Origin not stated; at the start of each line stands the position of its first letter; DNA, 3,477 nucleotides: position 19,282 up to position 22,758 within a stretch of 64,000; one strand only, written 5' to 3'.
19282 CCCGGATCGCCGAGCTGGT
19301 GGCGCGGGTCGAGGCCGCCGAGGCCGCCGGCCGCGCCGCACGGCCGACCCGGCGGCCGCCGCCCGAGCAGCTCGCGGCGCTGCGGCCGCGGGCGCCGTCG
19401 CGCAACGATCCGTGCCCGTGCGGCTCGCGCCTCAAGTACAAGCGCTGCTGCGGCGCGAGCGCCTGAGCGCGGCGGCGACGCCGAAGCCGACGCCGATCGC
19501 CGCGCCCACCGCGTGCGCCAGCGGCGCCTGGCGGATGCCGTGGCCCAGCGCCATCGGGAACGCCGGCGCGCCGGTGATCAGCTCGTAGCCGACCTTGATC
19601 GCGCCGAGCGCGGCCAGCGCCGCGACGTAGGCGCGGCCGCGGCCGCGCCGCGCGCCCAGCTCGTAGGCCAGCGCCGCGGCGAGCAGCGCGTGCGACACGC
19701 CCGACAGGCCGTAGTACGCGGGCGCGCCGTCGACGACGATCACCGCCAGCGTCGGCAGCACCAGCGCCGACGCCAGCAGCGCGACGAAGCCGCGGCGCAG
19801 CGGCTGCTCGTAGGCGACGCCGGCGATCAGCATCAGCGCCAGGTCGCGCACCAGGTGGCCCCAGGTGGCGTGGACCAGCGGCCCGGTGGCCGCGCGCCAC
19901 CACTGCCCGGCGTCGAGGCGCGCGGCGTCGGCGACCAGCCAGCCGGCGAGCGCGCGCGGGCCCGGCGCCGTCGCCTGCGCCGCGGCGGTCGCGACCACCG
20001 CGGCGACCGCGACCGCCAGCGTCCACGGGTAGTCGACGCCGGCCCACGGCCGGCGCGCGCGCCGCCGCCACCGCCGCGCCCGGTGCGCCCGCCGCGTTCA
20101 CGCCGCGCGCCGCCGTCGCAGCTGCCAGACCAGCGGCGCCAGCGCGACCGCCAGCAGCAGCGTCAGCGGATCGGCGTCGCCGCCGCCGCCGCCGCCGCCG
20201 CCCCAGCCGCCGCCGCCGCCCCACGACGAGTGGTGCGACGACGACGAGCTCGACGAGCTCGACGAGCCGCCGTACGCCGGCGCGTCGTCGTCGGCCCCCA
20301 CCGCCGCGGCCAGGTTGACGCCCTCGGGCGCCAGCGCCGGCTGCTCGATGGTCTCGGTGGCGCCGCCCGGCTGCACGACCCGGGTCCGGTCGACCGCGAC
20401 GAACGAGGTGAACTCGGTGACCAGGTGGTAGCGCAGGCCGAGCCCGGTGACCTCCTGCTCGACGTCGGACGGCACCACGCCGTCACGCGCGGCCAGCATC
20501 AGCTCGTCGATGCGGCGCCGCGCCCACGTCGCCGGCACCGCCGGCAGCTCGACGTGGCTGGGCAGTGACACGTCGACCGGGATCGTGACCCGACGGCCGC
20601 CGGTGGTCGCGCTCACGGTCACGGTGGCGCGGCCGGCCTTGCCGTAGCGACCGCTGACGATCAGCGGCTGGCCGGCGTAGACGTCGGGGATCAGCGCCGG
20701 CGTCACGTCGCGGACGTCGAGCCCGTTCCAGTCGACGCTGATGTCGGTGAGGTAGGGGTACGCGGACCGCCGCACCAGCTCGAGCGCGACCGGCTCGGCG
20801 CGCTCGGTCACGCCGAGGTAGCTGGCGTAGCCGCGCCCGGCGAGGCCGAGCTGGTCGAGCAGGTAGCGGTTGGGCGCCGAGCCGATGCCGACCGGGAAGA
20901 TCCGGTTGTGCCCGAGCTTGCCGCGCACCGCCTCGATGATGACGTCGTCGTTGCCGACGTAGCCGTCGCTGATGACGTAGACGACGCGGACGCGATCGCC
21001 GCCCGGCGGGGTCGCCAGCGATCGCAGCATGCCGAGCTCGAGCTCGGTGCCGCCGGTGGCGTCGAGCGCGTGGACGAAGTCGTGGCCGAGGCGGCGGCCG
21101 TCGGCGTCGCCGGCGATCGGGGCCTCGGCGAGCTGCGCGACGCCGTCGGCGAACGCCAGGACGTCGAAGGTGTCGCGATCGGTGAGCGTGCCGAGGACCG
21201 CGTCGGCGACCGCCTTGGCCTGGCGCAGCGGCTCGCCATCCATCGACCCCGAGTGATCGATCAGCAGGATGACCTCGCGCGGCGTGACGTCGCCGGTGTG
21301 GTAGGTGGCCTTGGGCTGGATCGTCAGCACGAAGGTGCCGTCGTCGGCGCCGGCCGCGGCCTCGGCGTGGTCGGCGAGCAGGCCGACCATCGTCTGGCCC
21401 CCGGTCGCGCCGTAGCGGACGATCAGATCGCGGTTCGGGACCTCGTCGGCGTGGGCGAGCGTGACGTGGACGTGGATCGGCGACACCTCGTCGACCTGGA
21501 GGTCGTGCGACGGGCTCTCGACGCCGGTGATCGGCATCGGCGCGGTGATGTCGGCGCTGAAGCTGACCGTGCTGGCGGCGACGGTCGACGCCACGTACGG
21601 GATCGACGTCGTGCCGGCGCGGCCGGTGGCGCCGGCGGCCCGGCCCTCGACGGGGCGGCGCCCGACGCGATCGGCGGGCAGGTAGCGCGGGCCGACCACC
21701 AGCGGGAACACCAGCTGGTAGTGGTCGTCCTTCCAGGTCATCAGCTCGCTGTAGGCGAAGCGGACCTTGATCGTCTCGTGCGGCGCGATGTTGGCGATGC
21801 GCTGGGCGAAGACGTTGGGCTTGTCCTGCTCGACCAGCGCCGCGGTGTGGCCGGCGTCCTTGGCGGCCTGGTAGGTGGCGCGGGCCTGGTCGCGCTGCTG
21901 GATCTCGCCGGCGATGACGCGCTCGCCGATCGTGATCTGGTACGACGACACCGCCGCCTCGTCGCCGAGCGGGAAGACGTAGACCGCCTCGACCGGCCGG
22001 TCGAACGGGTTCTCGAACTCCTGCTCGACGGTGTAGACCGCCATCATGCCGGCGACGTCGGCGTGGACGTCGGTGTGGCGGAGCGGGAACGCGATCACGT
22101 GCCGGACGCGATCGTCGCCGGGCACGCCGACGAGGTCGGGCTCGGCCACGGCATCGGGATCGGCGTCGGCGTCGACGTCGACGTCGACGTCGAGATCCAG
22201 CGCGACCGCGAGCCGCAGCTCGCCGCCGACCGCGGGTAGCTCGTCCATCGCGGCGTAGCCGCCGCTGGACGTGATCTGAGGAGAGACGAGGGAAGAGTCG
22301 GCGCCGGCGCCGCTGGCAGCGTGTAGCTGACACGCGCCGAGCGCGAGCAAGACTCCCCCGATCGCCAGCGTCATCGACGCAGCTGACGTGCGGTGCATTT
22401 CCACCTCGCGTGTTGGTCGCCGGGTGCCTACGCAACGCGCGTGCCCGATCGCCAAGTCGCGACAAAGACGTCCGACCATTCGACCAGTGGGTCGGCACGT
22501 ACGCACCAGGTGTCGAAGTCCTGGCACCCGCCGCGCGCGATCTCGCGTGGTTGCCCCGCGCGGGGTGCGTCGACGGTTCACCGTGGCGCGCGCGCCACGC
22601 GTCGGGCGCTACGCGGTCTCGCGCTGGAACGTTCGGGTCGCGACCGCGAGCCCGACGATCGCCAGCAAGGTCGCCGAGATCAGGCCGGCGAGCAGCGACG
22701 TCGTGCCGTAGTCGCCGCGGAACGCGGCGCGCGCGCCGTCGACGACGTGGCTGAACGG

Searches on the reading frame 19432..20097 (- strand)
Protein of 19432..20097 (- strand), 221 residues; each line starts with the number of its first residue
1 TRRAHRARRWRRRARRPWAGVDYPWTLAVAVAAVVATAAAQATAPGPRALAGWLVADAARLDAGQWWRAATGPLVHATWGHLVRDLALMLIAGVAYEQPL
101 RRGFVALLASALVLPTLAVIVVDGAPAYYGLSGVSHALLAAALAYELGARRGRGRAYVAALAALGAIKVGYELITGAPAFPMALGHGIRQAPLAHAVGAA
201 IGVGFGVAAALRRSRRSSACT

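Call 37: search_protein_families(library=pfam, proteins=[window:19432-20097:-], max_evalue=1)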
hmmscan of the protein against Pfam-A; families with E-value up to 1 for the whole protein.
window:19432-20097:- (221 aa): 1 family
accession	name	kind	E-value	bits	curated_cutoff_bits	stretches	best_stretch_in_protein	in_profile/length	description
PF01694.28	Rhomboid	-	4.2e-10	40.4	22.6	1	64-208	2-139/143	Rhomboid domain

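Call 40: search_protein_families(library=ncbifam, proteins=[window:19432-20097:-], max_evalue=0.1)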
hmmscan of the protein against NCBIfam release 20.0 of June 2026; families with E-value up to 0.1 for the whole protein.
window:19432-20097:- (221 aa): 3 families
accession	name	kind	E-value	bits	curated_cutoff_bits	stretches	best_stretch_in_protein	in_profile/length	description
TIGR03902.1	rhom_GG_sort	equivalog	1.1e-24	87.1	84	1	54-205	4-152/154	rhombosortase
TIGR04239.1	rhombo_GlpG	equivalog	5e-05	23.1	250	1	27-142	98-211/271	rhomboid family intramembrane serine protease GlpG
NF008155.0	PRK10907.1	equivalog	0.00053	19.4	335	1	24-142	95-211/276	rhomboid family intramembrane serine protease GlpG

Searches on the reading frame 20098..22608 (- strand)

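Call 37: search_protein_families(library=pfam, proteins=[window:20098-22608:-], max_evalue=1)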
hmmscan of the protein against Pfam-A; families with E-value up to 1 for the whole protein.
window:20098-22608:- (836 aa): 8 families
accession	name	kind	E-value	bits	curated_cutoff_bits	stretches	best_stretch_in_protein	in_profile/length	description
PF08487.16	VIT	-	6e-34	117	26.5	1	176-286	1-111/111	Vault protein inter-alpha-trypsin domain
PF13757.12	VIT_2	-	1e-13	51.4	23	1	173-239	11-77/78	Vault protein inter-alpha-trypsin domain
PF13768.12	VWA_3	-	7.4e-09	36.3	27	1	445-596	2-154/155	von Willebrand factor type A domain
PF00092.34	VWA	-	8.7e-08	33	23.8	1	446-591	2-154/174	von Willebrand factor type A domain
PF13519.12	VWA_2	-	2.1e-07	32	27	1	446-549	1-106/107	von Willebrand factor type A domain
PF05762.20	VWA_CoxE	-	0.0066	16.3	26.4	1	441-554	54-164/222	VWA domain containing CoxE-like protein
PF15761.10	IMUP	-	0.1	13.8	27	1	736-795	6-63/107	Immortalisation up-regulated protein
PF11775.14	CobT_C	-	0.15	12.1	21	1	446-475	15-44/220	Cobalamin biosynthesis protein CobT VWA domain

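Call 40: search_protein_families(library=ncbifam, proteins=[window:20098-22608:-], max_evalue=0.1)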
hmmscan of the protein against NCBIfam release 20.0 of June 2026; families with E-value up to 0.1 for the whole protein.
window:20098-22608:- (836 aa): 1 family
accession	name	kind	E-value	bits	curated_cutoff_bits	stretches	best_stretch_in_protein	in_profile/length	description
TIGR03788.1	marine_srt_targ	equivalog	2.2e-128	429.4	551.65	1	179-768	3-596/629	marine proteobacterial sortase target protein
